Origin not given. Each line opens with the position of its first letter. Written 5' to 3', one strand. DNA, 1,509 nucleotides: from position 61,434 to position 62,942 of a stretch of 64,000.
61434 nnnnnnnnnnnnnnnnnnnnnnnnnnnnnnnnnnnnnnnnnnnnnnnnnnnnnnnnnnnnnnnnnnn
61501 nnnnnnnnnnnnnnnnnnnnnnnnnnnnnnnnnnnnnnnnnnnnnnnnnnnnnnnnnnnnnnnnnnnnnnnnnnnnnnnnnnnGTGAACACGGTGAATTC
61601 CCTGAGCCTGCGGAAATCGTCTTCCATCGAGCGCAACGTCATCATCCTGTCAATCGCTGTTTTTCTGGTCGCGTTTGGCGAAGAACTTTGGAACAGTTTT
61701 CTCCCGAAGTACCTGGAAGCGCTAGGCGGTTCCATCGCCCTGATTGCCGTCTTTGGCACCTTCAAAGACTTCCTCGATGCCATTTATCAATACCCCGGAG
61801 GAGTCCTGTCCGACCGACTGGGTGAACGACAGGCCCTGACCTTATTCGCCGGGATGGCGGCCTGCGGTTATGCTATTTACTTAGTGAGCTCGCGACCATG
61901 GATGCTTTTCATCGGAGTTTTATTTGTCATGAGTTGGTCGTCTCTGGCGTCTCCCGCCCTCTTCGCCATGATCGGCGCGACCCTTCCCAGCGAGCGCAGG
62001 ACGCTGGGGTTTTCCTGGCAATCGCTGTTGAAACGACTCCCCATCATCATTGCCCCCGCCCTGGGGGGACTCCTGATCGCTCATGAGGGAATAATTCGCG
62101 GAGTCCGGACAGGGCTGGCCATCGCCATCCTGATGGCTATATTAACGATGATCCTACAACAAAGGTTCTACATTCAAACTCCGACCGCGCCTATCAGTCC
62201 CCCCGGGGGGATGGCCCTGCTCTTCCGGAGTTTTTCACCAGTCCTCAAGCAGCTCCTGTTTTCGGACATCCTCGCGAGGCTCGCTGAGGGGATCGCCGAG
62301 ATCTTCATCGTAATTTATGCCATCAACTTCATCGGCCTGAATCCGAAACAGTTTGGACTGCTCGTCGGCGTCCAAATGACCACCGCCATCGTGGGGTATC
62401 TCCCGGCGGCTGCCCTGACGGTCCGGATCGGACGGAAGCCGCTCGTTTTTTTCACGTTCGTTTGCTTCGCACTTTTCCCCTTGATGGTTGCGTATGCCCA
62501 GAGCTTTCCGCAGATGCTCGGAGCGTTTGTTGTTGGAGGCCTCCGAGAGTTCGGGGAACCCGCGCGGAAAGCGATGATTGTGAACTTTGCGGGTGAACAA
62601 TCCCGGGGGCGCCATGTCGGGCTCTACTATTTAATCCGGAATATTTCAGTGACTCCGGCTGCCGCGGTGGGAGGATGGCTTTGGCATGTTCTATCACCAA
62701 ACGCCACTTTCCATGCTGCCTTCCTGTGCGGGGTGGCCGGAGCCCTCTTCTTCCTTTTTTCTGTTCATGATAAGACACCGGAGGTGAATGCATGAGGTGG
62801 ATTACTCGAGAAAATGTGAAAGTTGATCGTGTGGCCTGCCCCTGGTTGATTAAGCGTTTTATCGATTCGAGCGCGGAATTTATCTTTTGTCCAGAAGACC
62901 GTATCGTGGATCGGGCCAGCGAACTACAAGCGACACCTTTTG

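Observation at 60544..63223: ChrB_N-domain protein, MFS transporter and stand-alone ChrB_C-domain protein in a translationally coupled operon, without ChrA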

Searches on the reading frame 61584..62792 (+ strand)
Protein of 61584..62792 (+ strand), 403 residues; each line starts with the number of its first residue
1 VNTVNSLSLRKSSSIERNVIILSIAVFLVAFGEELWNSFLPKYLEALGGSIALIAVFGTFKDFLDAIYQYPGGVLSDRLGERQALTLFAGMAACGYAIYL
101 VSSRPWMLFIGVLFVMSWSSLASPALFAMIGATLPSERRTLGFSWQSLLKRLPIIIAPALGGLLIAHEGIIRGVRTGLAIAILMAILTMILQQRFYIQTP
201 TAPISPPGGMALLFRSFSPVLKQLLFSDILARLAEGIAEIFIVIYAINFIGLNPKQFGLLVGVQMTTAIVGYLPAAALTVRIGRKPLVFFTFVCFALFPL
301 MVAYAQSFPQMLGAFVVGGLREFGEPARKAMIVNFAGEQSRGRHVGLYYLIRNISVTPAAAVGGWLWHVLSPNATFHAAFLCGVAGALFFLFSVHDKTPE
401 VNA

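Call 7: search_protein_families(library=pfam, proteins=[window:61584-62792:+], max_evalue=0.01)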
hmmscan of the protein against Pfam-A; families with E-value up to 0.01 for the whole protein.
window:61584-62792:+ (403 aa): 3 families
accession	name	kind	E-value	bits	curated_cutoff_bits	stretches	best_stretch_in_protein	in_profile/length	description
PF07690.21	MFS_1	-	3.1e-32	112.3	33.4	2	225-398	2-178/347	Major Facilitator Superfamily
PF05977.19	MFS_3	-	1.8e-08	33.8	27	1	37-392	33-388/524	Transmembrane secretion effector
PF12832.13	MFS_1_like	-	0.0002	21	25.2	1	73-377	55-372/373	MFS_1 like family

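Call 15: search_protein_families(library=ncbifam, proteins=[window:61584-62792:+], max_evalue=0.01)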
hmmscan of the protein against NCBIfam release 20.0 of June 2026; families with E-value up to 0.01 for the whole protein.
window:61584-62792:+ (403 aa): 19 families
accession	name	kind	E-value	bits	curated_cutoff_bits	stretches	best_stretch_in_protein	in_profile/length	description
TIGR00880.1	2_A_01_02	superfamily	1.2e-18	67.6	131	2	273-390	16-135/141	multidrug resistance protein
TIGR00895.1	2A0115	subfamily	2.1e-15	56.6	418.55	2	245-400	38-194/398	aromatic acid/H+ symport family MFS transporter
TIGR00893.1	2A0114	subfamily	2.2e-11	43.3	395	2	16-191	214-397/399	D-galactonate transporter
NF007792.0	PRK10489.1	equivalog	5.1e-10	38.9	324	1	25-386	25-391/419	enterobactin transporter EntS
TIGR00900.1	2A0121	subfamily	5.3e-10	39.2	319.6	2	22-317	4-309/364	H+ Antiporter protein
NF012174.0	tet_MFS_A_B_C_D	equivalog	6.9e-08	31.7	475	1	18-355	3-344/382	Tet(A)/Tet(B)/Tet(C) family tetracycline efflux MFS transporter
NF008586.0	PRK11551.1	equivalog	1.2e-06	27.8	410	1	250-363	45-159/406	3-(3-hydroxy-phenyl)propionate transporter MhpT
NF008650.1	PRK11646.1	equivalog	5.3e-06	25.7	469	1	42-205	36-198/400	multidrug efflux MFS transporter MdtH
NF012177.1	tet_MFS_42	exception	6.9e-06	25.5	850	1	73-372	57-364/411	tetracycline efflux MFS transporter Tet(42)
NF012191.0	tet_MFS_C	exception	1.1e-05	24.6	850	1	54-140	252-334/396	tetracycline efflux MFS transporter Tet(C)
NF012193.0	tet_MFS_A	exception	1.1e-05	24.6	840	1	50-160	37-353/394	tetracycline efflux MFS transporter Tet(A)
TIGR00881.1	2A0104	subfamily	1.8e-05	23.9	407.75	1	249-397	24-174/379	phosphoglycerate transporter protein PgtP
NF012194.0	tet_MFS_J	exception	1.9e-05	23.8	870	1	17-166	3-154/398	tetracycline efflux MFS transporter Tet(J)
NF012195.0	tet_MFS_H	exception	2.1e-05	23.8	840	1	18-184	4-172/392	tetracycline efflux MFS transporter Tet(H)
NF012207.0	tet_MFS_H_J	exception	2.8e-05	23.3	700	1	18-184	4-172/392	Tet(H)/Tet(J) family tetracycline efflux MFS transporter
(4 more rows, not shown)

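Call 20: find_homologous_proteins(query=window:61584-62792:+)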
Query window:61584-62792:+ (403 aa): 5221 proteins with E <= 0.001 among 8000 candidates; the best 120 are listed.
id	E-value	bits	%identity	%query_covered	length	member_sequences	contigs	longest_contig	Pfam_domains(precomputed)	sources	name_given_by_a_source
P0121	1.5e-233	793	91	100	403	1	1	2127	PF05977.20,PF12832.14,PF07690.22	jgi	jgi:MFS family permease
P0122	1.1e-232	790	89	100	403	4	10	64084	PF05977.20,PF07690.22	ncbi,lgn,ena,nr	ncbi:MAG: MFS transporter [Acidobacteriia bacterium]|nr:MFS transporter [Terriglobia bacterium]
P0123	5.7e-231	785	90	100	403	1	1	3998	PF05977.20,PF07690.22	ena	-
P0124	1.0e-225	767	87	100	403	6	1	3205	PF05977.20,PF07690.22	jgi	jgi:MFS family permease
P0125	4.1e-222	756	87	100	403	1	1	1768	PF05977.20,PF07690.22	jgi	jgi:MFS family permease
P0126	8.0e-185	633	73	98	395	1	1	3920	PF05977.20,PF07690.22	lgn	-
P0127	4.9e-170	584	67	98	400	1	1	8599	PF13347.13,PF05977.20,PF07690.22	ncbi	-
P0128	3.5e-169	581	67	98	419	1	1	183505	PF05977.20,PF12832.14,PF07690.22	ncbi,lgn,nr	ncbi:MAG: MFS transporter [Acidobacteriia bacterium]|nr:MFS transporter [Terriglobia bacterium]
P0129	7.4e-168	577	67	97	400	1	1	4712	PF12832.14,PF07690.22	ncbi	-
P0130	1.8e-167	576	69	95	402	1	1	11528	PF05977.20,PF07690.22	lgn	-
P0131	7.5e-165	567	66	100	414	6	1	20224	PF05977.20,PF07690.22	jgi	jgi:MFS family permease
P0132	1.6e-164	566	67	96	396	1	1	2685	PF13347.13,PF05977.20,PF12832.14,PF07690.22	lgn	-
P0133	1.9e-163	563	71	95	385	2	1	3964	PF07690.22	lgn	-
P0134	3.8e-162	558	69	93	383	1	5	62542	PF07690.22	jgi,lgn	jgi:MFS family permease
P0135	3.3e-140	486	64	88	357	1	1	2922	PF07690.22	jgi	jgi:predicted MFS family arabinose efflux permease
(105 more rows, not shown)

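Call 22: find_related_loci(query=A1, collection=genome_contigs, flank=8000)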
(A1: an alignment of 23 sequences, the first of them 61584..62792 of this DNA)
Query A1 (403 aa) in genome_contigs; peptide patterns used: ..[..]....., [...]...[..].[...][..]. (x = any residue, [..] = any of these).
440 stretches matched a pattern; 368 encode a relative of the query (tblastn E <= 1e-3); the best 80 are kept; 80 distinct loci.
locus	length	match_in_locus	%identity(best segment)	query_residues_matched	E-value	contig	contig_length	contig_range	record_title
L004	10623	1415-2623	87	1-403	0e+0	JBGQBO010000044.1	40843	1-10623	MAG: Terriglobia bacterium isolate OBJ2_061818_110_62 k141_1386972_length_40843_cov_15.9919, whole genome shotgun sequen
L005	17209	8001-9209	87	1-403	0e+0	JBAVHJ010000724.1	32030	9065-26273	MAG: Terriglobia bacterium isolate MFD05911_ilm_asm_bin3 k127_210242, whole genome shotgun sequence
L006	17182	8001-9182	67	9-402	1e-175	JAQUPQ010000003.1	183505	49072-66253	MAG: Terriglobia bacterium isolate STD1_3 NODE_134_length_183505_cov_5.169873_Sandtown_D1, whole genome shotgun sequence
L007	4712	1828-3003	67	9-400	8e-177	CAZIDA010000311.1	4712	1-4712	MAG TPA_asm: uncultured Acidobacteriota bacterium isolate SRP271791_co2_76 genome assembly, contig: NODE_5710_length_471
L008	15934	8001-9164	53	9-397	2e-132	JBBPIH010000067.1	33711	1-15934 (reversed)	MAG: Acidobacteriota bacterium isolate BPF2-12-14_bin_2 NODE_70_length_33711_cov_28.478993, whole genome shotgun sequenc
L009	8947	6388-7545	55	9-395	8e-132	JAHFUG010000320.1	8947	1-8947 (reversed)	MAG: Blastocatellia bacterium isolate nzgw74 NODE_733_length_8948_cov_10.118840, whole genome shotgun sequence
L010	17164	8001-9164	53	9-397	5e-128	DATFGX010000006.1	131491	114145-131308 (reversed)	MAG TPA_asm: Blastocatellia bacterium isolate SMAG_U8674 k141_358828, whole genome shotgun sequence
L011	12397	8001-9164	51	9-397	4e-127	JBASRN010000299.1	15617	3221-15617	MAG: Blastocatellia bacterium isolate MFD13521_ilm_asm_bin1 k127_259000, whole genome shotgun sequence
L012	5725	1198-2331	53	16-397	8e-128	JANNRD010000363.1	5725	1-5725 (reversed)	MAG: Acidobacteriota bacterium isolate SOY_31_metabat_379 SOY_31_k141_1151899, whole genome shotgun sequence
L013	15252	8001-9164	54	9-397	2e-127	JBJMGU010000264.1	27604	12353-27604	MAG: Blastocatellia bacterium isolate H2_16_all_fractions_metab_conc_16_60_11 k255_8813453, whole genome shotgun sequenc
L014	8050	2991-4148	52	8-397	2e-126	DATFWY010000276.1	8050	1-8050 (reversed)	MAG TPA_asm: Blastocatellia bacterium isolate SMAG_U9503 k141_10237054, whole genome shotgun sequence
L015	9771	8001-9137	52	15-397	2e-125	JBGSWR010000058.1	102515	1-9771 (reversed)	MAG: Pyrinomonadaceae bacterium isolate JTS-RE45 k141_9604804, whole genome shotgun sequence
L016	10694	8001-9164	50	9-397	9e-126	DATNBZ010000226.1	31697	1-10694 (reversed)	MAG TPA_asm: Blastocatellia bacterium isolate SMAG_U11201 k141_528590, whole genome shotgun sequence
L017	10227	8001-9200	51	10-397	1e-125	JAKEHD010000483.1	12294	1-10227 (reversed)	MAG: Blastocatellia bacterium isolate PMV_6.28 PMV_6.28.k101_949464, whole genome shotgun sequence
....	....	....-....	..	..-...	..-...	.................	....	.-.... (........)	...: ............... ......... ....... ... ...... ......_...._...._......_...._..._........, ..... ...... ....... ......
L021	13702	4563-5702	50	14-397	1e-124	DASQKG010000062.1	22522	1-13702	MAG TPA_asm: Pyrinomonadaceae bacterium isolate SMAG_U11906 k141_4331221, whole genome shotgun sequence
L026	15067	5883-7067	50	1-397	1e-123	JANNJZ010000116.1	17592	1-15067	MAG: Pyrinomonadaceae bacterium isolate SOY_4_C_metabat_258 SOY_4_C_k141_455011, whole genome shotgun sequence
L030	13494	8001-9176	50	2-397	1e-123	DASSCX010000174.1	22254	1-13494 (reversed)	MAG TPA_asm: Pyrinomonadaceae bacterium isolate SMAG_U933 k141_1633800, whole genome shotgun sequence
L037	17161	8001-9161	51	8-398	8e-123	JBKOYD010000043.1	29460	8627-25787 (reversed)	MAG: Acidobacteriota bacterium isolate GB_HAYS_MAG_00070 GB_HAYS_000000900516, whole genome shotgun sequence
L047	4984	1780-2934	50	9-397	1e-122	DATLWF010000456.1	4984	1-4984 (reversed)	MAG TPA_asm: Blastocatellia bacterium isolate SMAG_U13211 k141_23155, whole genome shotgun sequence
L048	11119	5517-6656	50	14-397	1e-121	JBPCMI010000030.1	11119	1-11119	MAG: Pyrinomonadaceae bacterium isolate TH_ant_mag_100 S1Ck127_4341203_flag_1_multi_7.0000_len_11119, whole genome shotg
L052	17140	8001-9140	50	14-397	2e-121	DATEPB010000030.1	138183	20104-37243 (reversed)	MAG TPA_asm: Pyrinomonadaceae bacterium isolate SMAG_U9010 k141_760318, whole genome shotgun sequence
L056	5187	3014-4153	50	14-397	2e-121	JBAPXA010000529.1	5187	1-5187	MAG: Pyrinomonadaceae bacterium isolate MFD00507_ilm_asm_bin12 k127_773341, whole genome shotgun sequence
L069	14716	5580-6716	49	14-397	1e-120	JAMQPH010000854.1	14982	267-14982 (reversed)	MAG: Pyrinomonadaceae bacterium isolate SH2 k141_1161077, whole genome shotgun sequence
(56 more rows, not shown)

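Call 24: search_dna_similar(query=window:61584-62792:+, collection=plasmids, mode=protein, max_rows=20)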
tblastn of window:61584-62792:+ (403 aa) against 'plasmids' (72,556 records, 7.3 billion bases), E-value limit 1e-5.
Records with a match: 27; places in all: 29; records where one place covers at least 80% of the query: 22.
Best place of each record, by identity: <60% 27.
By first word of the organism name: Haloferax 8; Halocatena 3; Bacillus 3; Haloprofundus 2; Halorussus 2; Halostagnicola 1; Halobaculum 1; Natronococcus 1; Natronorubrum 1; Halostella 1; and 4 more.
By predicted mobility (MOB-suite, as given by PLSDB): non-mobilizable 24; conjugative 3.
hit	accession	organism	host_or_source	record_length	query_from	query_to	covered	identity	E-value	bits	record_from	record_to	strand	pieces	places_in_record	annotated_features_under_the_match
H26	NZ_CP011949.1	Haloferax gibbonsii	whole genome,saline saltern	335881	2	390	97%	33.0%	9e-52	193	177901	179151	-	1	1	MFS transporter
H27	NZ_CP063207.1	Haloferax gibbonsii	cultured ...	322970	2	390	97%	33.0%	1e-51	193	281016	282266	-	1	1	MFS transporter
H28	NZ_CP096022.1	Halocatena salina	cell culture,sediment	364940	8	391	95%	33.3%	8e-49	185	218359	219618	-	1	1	MFS transporter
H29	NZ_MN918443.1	Haloprofundus sp. MHR1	-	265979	9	391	95%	33.4%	2e-53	198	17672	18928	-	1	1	MFS transporter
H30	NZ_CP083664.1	Haloprofundus salinisoli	cell culture,saline soil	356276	2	391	97%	32.6%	1e-49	187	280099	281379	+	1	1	MFS transporter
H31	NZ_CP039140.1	Haloferax mediterranei ATCC 33500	Cell culture,Spain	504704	8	390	95%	33.1%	7e-51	191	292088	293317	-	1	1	MFS transporter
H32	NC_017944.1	Haloferax mediterranei ATCC 33500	-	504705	8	390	95%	33.1%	7e-51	191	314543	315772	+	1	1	MFS transporter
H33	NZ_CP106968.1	Haloferax alexandrinus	-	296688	8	390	95%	32.8%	5e-51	191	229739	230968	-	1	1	MFS transporter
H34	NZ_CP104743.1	Haloferax lucentense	-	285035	8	390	95%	32.8%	8e-51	191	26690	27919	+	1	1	MFS transporter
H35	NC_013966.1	Haloferax volcanii DS2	-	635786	8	390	95%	32.8%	1e-50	190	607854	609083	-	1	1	MFS transporter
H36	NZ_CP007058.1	Halostagnicola larsenii XH-48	-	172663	8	391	95%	32.5%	5e-48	182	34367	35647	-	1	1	MFS transporter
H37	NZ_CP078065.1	Haloferax larsenii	Cell culture,Salt Lake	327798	8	390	95%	32.1%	1e-47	181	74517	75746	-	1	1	MFS transporter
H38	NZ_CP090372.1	Halobaculum sp. CBA1158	solar salt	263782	8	391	95%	31.6%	8e-49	185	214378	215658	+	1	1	MFS transporter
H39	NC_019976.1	Natronococcus occultus SP4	-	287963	10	390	95%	31.8%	5e-41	162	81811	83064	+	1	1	MFS transporter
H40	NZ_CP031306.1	Natronorubrum bangense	Cell culture,The Bange salt-alkaline ...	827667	8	400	98%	30.8%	4e-42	165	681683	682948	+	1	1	MFS transporter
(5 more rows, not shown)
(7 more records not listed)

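Call 26: get_annotated_region(hit=H35, flank=5000)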
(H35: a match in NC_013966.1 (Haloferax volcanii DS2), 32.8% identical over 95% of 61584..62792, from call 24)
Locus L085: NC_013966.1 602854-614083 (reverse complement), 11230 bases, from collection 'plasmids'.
description: Haloferax volcanii DS2 plasmid pHV4, complete sequence
organism: Haloferax volcanii DS2 (NCBI taxid 309800)
taxonomy: Archaea; Euryarchaeota; Halobacteria; Halobacteriales; Haloferacaceae; Haloferax; Haloferax volcanii; Haloferax volcanii DS2
host: -; source: -; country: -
typing (MOB-suite, as given by PLSDB): non-mobilizable
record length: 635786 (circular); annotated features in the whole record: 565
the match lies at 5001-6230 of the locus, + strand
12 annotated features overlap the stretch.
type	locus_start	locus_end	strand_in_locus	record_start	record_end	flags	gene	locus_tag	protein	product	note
CDS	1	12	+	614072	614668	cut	-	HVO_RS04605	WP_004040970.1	TetR/AcrR family transcriptional regulator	GO:0006355 - regulation of DNA-templated transcription [Evidence IEA]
CDS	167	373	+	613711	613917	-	-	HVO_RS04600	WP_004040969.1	cold shock domain-containing protein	-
CDS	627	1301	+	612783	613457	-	-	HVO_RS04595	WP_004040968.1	hypothetical protein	-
CDS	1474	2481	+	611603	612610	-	-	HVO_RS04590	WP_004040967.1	metal ABC transporter substrate-binding protein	-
CDS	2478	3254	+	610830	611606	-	-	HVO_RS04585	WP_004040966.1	metal ABC transporter ATP-binding protein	-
CDS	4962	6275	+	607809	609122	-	-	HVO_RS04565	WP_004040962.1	MFS transporter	GO:0055085 - transmembrane transport [Evidence IEA]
CDS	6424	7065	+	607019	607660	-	-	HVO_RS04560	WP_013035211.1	NADPH-dependent F420 reductase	-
CDS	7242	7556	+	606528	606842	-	-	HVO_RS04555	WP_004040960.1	HalOD1 output domain-containing protein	-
CDS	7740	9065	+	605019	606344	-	glmM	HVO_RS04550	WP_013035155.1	phosphoglucosamine mutase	GO:0009103 - lipopolysaccharide biosynthetic process [Evidence IEA]; GO:0009252 - peptidoglycan biosynthetic process ...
CDS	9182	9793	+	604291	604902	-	-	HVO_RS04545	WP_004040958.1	nitrous oxide reductase accessory protein NosL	-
CDS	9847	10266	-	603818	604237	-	-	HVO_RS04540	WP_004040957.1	hypothetical protein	-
CDS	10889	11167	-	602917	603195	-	-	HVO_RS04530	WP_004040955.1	PadR family transcriptional regulator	-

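Call 47: search_solved_structures(query=A1, max_evalue=0.001)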
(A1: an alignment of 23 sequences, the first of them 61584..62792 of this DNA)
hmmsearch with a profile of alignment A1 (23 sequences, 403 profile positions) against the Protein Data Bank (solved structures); distinct sequences matched with E-value up to 0.001: 9.
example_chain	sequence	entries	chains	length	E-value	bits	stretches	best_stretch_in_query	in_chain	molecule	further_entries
8ttg_A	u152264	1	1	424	1.9e-09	40.3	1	249-399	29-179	Quinolone resistance protein NorA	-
8tte_A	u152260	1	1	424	2e-09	40.2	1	249-399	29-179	Quinolone resistance protein NorA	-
7lo7_Z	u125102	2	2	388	2.1e-09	40.1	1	251-399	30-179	Quinolone resistance protein NorA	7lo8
8ttf_A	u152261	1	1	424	2.6e-09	39.8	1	249-399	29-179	Quinolone resistance protein NorA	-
8tth_A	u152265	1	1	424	2.7e-09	39.8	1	249-399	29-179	Quinolone resistance protein NorA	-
28vj_B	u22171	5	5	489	4.1e-09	39.2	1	249-399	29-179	Quinolone resistance protein NorA,Soluble cytochrome b562 | NorA-BRIL(3A) fusion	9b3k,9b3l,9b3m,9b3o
9pv0_Z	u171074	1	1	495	4.2e-09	39.2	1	249-399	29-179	Quinolone resistance protein NorA, Soluble cytochrome b562 chimera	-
3wdo_A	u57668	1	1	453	3.7e-06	29.5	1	44-194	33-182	MFS Transporter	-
6t1z_A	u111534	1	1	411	1.1e-05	27.9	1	256-385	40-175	LmrP integral membrane protein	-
